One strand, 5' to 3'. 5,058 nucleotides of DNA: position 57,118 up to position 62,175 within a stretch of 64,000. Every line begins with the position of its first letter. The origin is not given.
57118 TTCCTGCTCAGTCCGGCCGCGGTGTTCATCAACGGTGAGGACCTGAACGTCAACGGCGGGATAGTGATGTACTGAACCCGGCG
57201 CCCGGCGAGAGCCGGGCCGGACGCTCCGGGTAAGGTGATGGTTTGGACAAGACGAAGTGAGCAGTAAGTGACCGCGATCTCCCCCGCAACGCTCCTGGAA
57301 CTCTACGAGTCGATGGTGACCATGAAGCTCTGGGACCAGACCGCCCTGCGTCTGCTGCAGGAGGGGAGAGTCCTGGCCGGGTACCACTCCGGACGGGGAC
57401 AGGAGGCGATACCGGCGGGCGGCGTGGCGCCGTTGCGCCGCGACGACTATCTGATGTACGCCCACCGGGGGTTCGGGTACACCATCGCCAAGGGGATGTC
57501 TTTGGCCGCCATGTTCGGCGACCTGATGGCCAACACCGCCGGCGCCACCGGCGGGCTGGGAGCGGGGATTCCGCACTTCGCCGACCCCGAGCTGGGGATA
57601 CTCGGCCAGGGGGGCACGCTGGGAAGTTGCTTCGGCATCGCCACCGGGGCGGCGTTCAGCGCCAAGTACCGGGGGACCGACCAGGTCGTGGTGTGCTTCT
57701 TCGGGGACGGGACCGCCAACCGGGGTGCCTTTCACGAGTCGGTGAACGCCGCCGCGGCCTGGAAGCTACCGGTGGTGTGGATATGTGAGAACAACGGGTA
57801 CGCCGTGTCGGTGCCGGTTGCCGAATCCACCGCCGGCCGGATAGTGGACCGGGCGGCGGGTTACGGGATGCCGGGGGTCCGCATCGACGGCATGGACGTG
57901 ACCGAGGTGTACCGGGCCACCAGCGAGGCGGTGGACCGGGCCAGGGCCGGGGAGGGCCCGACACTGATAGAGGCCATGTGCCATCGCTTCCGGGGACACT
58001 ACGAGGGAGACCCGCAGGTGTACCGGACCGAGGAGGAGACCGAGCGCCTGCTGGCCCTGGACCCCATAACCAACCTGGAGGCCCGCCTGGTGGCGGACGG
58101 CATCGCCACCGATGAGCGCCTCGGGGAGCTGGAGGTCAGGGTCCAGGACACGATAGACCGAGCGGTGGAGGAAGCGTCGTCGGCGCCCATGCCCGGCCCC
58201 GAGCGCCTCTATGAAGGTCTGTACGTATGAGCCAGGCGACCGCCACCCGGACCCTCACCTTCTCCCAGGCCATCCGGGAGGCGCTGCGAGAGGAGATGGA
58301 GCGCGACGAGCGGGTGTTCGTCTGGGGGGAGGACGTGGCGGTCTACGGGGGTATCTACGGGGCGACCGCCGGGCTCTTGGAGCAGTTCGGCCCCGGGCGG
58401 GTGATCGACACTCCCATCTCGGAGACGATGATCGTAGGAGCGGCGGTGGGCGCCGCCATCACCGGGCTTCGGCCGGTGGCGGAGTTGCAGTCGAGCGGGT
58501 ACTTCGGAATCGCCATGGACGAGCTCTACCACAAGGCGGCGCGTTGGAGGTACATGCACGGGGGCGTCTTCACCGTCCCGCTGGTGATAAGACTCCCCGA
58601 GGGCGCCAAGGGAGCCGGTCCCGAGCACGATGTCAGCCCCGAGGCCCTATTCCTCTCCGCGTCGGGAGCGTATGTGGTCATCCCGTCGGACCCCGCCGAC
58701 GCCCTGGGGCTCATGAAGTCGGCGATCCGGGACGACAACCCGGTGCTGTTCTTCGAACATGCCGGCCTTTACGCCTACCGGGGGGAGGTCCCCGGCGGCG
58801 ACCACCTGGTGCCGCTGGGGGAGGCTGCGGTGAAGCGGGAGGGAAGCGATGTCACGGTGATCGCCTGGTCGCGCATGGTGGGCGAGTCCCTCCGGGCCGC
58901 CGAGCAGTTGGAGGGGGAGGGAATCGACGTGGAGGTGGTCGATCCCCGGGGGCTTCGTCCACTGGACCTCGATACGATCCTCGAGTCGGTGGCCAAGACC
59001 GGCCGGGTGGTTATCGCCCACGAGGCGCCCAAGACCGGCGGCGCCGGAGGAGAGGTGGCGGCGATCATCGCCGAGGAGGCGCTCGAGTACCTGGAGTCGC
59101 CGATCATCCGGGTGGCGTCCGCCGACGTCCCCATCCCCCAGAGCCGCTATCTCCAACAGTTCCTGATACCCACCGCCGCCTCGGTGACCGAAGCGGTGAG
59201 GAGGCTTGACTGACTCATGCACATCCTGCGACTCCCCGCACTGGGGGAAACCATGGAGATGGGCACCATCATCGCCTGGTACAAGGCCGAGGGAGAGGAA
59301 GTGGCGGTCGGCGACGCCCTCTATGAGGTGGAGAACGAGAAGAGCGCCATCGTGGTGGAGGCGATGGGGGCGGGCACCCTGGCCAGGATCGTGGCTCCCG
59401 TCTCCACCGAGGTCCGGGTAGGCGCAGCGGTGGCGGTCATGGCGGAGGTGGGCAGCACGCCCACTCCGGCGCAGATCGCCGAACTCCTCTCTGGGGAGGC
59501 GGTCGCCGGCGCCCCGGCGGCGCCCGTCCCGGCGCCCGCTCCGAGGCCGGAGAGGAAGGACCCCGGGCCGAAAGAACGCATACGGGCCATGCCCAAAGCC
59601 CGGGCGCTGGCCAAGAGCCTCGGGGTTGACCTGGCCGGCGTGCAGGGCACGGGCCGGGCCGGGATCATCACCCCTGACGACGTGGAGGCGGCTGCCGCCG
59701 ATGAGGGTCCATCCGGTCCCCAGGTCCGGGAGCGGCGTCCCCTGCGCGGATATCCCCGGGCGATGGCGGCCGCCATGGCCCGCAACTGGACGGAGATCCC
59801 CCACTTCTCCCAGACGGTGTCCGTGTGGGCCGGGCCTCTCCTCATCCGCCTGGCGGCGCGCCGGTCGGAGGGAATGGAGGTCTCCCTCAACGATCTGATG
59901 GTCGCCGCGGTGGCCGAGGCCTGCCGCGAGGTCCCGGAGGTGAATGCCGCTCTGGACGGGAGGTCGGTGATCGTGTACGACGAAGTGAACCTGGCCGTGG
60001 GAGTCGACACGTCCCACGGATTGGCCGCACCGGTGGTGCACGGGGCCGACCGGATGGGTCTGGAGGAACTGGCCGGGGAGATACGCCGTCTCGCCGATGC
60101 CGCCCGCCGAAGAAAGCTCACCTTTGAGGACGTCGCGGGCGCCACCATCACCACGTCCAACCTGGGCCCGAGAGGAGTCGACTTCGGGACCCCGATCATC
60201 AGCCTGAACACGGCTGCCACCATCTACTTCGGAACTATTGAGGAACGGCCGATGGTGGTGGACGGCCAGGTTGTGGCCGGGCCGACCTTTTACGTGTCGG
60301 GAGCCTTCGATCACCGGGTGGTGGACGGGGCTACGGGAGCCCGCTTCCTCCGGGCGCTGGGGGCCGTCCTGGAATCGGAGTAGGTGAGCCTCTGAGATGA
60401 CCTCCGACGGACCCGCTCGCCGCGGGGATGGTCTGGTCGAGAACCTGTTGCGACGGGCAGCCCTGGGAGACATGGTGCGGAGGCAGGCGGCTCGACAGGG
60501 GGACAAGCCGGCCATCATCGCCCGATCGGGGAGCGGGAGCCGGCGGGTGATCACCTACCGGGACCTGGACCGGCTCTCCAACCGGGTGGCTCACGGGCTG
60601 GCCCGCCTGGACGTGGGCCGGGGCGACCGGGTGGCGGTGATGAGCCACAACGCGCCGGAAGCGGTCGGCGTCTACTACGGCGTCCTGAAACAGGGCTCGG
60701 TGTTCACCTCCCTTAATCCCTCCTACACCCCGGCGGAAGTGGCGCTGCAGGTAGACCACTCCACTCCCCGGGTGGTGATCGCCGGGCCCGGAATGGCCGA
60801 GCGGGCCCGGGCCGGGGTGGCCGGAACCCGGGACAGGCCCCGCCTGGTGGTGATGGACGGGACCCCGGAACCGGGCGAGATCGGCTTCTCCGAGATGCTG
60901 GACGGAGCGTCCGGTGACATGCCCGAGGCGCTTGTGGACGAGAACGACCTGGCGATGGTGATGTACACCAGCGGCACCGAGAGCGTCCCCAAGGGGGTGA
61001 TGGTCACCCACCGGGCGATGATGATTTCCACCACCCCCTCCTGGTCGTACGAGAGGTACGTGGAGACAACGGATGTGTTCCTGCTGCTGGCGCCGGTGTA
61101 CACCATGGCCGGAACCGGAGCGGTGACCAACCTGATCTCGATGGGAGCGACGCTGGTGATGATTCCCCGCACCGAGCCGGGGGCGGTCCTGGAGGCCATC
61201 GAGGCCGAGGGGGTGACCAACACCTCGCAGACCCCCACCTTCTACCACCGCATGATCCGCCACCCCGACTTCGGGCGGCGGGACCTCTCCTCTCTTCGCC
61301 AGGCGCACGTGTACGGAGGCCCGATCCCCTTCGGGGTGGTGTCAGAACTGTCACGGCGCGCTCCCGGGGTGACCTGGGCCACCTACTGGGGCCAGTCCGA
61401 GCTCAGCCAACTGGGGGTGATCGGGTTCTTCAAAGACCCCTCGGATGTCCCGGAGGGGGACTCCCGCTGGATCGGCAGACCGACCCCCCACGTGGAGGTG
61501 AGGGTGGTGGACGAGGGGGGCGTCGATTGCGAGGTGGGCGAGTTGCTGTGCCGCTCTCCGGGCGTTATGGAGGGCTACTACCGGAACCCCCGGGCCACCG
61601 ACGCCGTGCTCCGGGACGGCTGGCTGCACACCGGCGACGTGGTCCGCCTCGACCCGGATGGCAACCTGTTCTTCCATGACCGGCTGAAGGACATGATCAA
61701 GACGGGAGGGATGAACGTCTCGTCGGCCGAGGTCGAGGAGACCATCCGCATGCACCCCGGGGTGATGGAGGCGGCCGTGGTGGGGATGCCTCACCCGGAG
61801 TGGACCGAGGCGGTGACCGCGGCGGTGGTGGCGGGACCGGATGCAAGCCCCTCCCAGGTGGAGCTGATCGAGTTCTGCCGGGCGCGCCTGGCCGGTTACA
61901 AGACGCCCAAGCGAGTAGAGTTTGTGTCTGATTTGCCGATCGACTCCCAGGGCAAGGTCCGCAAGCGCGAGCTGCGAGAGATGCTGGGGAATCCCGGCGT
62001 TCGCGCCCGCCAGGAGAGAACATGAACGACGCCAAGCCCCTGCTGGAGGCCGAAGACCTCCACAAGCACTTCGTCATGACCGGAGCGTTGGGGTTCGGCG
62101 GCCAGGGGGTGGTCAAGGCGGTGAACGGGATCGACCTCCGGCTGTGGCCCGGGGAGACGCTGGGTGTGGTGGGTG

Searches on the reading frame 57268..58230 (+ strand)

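Call 3: search_protein_families(library=pfam, proteins=[window:57268-58230:+], max_evalue=0.01)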
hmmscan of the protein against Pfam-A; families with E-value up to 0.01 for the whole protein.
window:57268-58230:+ (320 aa): 5 families
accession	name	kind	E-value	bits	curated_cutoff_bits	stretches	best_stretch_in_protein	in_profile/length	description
PF00676.26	E1_dh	-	7.7e-73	245.5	22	1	16-311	4-299/300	Dehydrogenase E1 component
PF02775.26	TPP_enzyme_C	-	4e-08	33.6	21.9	1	116-235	28-150/151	Thiamine pyrophosphate enzyme, C-terminal TPP binding domain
PF09364.15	XFP_N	-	3.4e-05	23.3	23.7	1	100-224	123-250/364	XFP N-terminal domain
PF00456.26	Transketolase_N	-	0.00026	20.5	22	1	110-235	112-240/334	Transketolase, thiamine diphosphate binding domain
PF13292.11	DXP_synthase_N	-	0.00059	19.6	21.2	1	120-184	115-179/274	1-deoxy-D-xylulose-5-phosphate synthase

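Call 4: search_protein_families(library=ncbifam, proteins=[window:57268-58230:+], max_evalue=0.001)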
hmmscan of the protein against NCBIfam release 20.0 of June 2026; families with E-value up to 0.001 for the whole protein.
window:57268-58230:+ (320 aa): 12 families
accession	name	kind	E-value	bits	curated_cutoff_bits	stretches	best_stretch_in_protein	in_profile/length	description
TIGR03182.1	PDH_E1_alph_y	equivalog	1.6e-82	276.9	393.85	1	8-319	3-314/315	pyruvate dehydrogenase (acetyl-transferring) E1 component subunit alpha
TIGR03181.1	PDH_E1_alph_x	equivalog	5.5e-75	252.4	411.35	1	3-319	20-327/341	pyruvate dehydrogenase (acetyl-transferring) E1 component subunit alpha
NF004559.0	PRK05899.2-5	equivalog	1.7e-12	46.4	488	1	115-242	125-251/627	transketolase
NF003621.0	PRK05261.1-6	subfamily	3e-07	28.9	1295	1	99-225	130-259/801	phosphoketolase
NF004556.0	PRK05899.2-2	equivalog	3.5e-07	28.9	575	1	115-234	124-240/639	transketolase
NF003619.0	PRK05261.1-4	subfamily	2.1e-06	26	962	1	99-226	134-264/799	phosphoketolase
TIGR00204.1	dxs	equivalog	6.5e-05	21.6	465.95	1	122-184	117-179/616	1-deoxy-D-xylulose-5-phosphate synthase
NF003616.0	PRK05261.1-1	subfamily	0.00013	20.4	777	1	110-225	135-252/788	phosphoketolase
TIGR00232.1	tktlase_bact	equivalog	0.00038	18.9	682.25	1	109-236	109-239/654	transketolase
NF005760.0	PRK07586.1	equivalog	0.00071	18.7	363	0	111-180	380-444/514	acetolactate synthase large subunit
NF003617.0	PRK05261.1-2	subfamily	0.00088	17.2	1143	0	105-225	141-264/797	phosphoketolase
NF006914.0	PRK09404.1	equivalog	0.00094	17.5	764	0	193-304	400-512/919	2-oxoglutarate dehydrogenase E1 component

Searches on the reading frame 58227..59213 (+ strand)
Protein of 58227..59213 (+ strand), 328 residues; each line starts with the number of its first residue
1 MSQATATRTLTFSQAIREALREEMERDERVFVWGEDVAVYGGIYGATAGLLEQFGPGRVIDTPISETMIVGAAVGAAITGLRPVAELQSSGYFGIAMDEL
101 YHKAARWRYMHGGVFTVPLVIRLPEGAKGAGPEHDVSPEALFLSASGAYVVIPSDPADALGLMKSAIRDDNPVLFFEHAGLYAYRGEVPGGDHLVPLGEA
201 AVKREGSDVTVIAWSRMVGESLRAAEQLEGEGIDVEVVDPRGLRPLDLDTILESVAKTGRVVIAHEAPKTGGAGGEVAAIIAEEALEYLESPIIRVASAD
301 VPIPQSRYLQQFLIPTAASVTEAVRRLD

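Call 3: search_protein_families(library=pfam, proteins=[window:58227-59213:+], max_evalue=0.01)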
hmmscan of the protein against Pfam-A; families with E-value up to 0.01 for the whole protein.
window:58227-59213:+ (328 aa): 2 families
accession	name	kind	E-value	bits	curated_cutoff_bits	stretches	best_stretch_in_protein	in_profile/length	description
PF02780.25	Transketolase_C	-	1e-37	129.2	25.9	1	198-320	1-124/124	Transketolase, C-terminal domain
PF02779.29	Transket_pyr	-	7.1e-37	127.2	27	1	10-182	3-172/174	Transketolase, pyrimidine binding domain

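Call 4: search_protein_families(library=ncbifam, proteins=[window:58227-59213:+], max_evalue=0.001)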
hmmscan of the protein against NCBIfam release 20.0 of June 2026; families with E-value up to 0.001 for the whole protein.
window:58227-59213:+ (328 aa): 9 families
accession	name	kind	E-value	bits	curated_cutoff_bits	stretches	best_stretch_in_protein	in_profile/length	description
NF006667.0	PRK09212.1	subfamily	1.5e-97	326.4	321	1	9-326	3-321/327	pyruvate dehydrogenase complex E1 component subunit beta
NF008854.0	PRK11892.1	equivalog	8.1e-96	321.5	454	1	3-326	135-460/464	pyruvate dehydrogenase complex E1 component subunit beta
TIGR00204.1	dxs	equivalog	1.1e-18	67.2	465.95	1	7-306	307-591/616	1-deoxy-D-xylulose-5-phosphate synthase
NF004559.0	PRK05899.2-5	equivalog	2e-18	66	488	1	14-302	322-597/627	transketolase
NF003933.0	PRK05444.2-2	equivalog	1.1e-11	44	395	1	52-297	331-572/606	1-deoxy-D-xylulose-5-phosphate synthase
NF008968.0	PRK12315.1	subfamily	3.8e-10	38.7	510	1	9-288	278-544/582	1-deoxy-D-xylulose-5-phosphate synthase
NF004556.0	PRK05899.2-2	equivalog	2.2e-07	29.6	575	1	192-286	505-598/639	transketolase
TIGR03710.1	OAFO_sf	subfamily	0.00038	19.2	482.75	0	202-264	459-520/561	2-oxoacid:acceptor oxidoreductase subunit alpha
NF041170.1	Oxoac_fdxalpha_Archa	equivalog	0.00067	18.1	800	0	205-274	518-587/636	2-oxoacid:ferredoxin oxidoreductase subunit alpha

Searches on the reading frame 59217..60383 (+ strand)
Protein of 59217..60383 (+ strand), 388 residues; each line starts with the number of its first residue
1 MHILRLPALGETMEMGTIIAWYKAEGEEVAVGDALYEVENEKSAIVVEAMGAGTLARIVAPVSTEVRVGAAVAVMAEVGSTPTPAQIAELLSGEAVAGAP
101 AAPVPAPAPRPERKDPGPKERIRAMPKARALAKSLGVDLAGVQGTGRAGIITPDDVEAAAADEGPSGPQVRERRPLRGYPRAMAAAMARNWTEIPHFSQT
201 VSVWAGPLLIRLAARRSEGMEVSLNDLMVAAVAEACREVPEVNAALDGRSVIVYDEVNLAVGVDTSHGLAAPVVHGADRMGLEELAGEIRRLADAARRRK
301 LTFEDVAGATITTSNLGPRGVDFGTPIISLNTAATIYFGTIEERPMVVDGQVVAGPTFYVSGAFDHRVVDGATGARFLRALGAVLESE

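Call 3: search_protein_families(library=pfam, proteins=[window:59217-60383:+], max_evalue=0.01)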
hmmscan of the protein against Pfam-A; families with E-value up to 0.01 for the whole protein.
window:59217-60383:+ (388 aa): 3 families
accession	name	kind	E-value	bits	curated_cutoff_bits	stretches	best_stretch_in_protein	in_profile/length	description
PF00198.28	2-oxoacid_dh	-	6.9e-59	199.5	23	1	171-386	4-225/232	2-oxoacid dehydrogenases acyltransferase (catalytic domain)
PF00364.28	Biotin_lipoyl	-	1.6e-12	47.5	22.1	1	4-74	3-72/73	Biotin-requiring enzyme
PF02817.22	E3_binding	-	9.3e-12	45.4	23.7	1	122-157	1-36/36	e3 binding domain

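Call 4: search_protein_families(library=ncbifam, proteins=[window:59217-60383:+], max_evalue=0.001)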
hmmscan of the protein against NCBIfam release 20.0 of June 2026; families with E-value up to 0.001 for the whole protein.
window:59217-60383:+ (388 aa): 11 families
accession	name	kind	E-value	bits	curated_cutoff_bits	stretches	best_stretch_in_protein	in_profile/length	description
TIGR01349.1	PDHac_trf_mito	equivalog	7.6e-66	223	445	1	4-386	2-430/437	pyruvate dehydrogenase complex dihydrolipoamide acetyltransferase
NF008814.0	PRK11854.1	equivalog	7.3e-59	199.8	722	2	183-386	419-630/637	pyruvate dehydrogenase complex dihydrolipoyllysine-residue acetyltransferase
NF004309.0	PRK05704.1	equivalog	9e-56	190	449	2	224-386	237-399/408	2-oxoglutarate dehydrogenase complex dihydrolipoyllysine-residue succinyltransferase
TIGR01347.1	sucB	equivalog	6.8e-53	180.3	378.65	2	221-386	230-395/404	dihydrolipoyllysine-residue succinyltransferase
TIGR01348.1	PDHac_trf_long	equivalog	2.3e-48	165.2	552.1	2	173-386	359-580/587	dihydrolipoyllysine-residue acetyltransferase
TIGR02927.1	SucB_Actino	equivalog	5.3e-48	164.2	423.45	3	217-386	393-569/579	2-oxoglutarate dehydrogenase, E2 component, dihydrolipoamide succinyltransferase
NF008815.0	PRK11857.1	equivalog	1.6e-37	129.6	378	1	181-386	88-300/308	dihydrolipoamide acetyltransferase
NF011416.0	PRK14843.1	equivalog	6.6e-36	123.9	429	2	217-387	169-341/347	dihydrolipoamide acetyltransferase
NF011457.0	PRK14875.1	equivalog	1.4e-20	73.6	307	1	2-164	4-130/372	acetoin dehydrogenase dihydrolipoyllysine-residue acetyltransferase subunit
NF008854.0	PRK11892.1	equivalog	3.2e-15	55.8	454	1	4-96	5-98/464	pyruvate dehydrogenase complex E1 component subunit beta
NF008907.0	PRK12270.1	equivalog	5.4e-15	54.2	878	1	133-386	119-362/1241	multifunctional oxoglutarate decarboxylase/oxoglutarate dehydrogenase thiamine pyrophosphate-binding subunit/dihydrolipoyllysine-residue suc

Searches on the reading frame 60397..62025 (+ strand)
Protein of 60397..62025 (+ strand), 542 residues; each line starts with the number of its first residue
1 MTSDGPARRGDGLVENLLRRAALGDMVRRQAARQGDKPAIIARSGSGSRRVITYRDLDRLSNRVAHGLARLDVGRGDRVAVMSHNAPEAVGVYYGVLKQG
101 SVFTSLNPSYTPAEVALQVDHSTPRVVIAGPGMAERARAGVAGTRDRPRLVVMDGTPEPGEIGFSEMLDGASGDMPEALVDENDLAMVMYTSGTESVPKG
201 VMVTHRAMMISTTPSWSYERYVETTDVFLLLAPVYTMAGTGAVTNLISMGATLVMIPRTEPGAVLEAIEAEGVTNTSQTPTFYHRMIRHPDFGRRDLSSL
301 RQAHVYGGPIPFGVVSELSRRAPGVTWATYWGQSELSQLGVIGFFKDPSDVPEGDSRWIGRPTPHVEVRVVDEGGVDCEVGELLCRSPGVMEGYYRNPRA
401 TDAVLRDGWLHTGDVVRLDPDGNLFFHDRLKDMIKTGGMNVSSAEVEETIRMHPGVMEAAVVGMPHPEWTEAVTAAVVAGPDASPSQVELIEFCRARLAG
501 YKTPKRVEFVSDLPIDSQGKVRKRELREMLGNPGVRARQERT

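Call 3: search_protein_families(library=pfam, proteins=[window:60397-62025:+], max_evalue=0.01)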
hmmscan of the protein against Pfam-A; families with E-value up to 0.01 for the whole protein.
window:60397-62025:+ (542 aa): 2 families
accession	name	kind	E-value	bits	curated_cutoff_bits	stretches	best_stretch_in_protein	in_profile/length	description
PF00501.34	AMP-binding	-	3.1e-78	263.7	29.9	1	28-395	2-384/384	AMP-binding enzyme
PF13193.12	AMP-binding_C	-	5.7e-18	66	24.5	1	445-520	1-76/76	AMP-binding enzyme C-terminal domain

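Call 4: search_protein_families(library=ncbifam, proteins=[window:60397-62025:+], max_evalue=0.001)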
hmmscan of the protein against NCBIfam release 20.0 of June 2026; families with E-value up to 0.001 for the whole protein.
window:60397-62025:+ (542 aa): 106 families (the best 25 are shown)
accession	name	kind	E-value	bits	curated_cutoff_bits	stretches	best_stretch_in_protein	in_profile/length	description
NF006182.0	PRK08316.1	subfamily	1.8e-124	416.1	663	1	18-530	8-517/523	fatty acyl-CoA synthetase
NF004837.0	PRK06187.1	subfamily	2e-121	405.9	476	1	22-530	9-522/531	long-chain-fatty-acid--CoA ligase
NF005801.1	PRK07656.1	equivalog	1.2e-86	291.3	657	1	24-527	4-500/500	FadD3 family acyl-CoA ligase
NF004114.0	PRK05605.1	equivalog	4.4e-85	286.1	766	2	165-530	199-569/575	long-chain-fatty-acid--CoA ligase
NF004822.0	PRK06178.1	equivalog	2.1e-83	280.9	782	1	17-530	33-567/571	acyl-CoA synthetase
NF005702.0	PRK07514.1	subfamily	1.5e-82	277.6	558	1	24-529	6-499/506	malonyl-CoA synthase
NF005676.0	PRK07470.1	equivalog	3.6e-78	263.5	774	1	19-538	18-537/544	acyl-CoA synthetase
NF005857.1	PRK07786.1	exception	3.5e-77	260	733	1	19-530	7-512/513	fatty-acid--CoA ligase FadD5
NF009233.0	PRK12583.1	subfamily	4e-77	259.9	832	2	177-529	195-549/558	fatty acid CoA ligase family protein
NF006181.0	PRK08314.1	subfamily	1.1e-76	258.3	705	2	174-528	195-552/563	long-chain-fatty-acid--CoA ligase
NF006020.0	PRK08162.1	subfamily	4.7e-76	256.3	677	2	379-531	388-539/545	acyl-CoA synthetase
NF005307.0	PRK06839.1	equivalog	1.4e-74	251.5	748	1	27-529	8-492/496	o-succinylbenzoate--CoA ligase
NF052580.1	Str24CoAsynCasG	equivalog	2.1e-72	244.2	750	1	19-526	39-546/548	steroid-24-oyl-CoA synthetase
NF005220.0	PRK06710.1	equivalog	5e-72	242.8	1116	2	181-527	204-550/563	long-chain-fatty-acid--CoA ligase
NF052269.1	Staph_lig_FadD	equivalog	2.4e-71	240.6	650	1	25-530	4-493/499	long-chain-fatty-acid--CoA ligase FadD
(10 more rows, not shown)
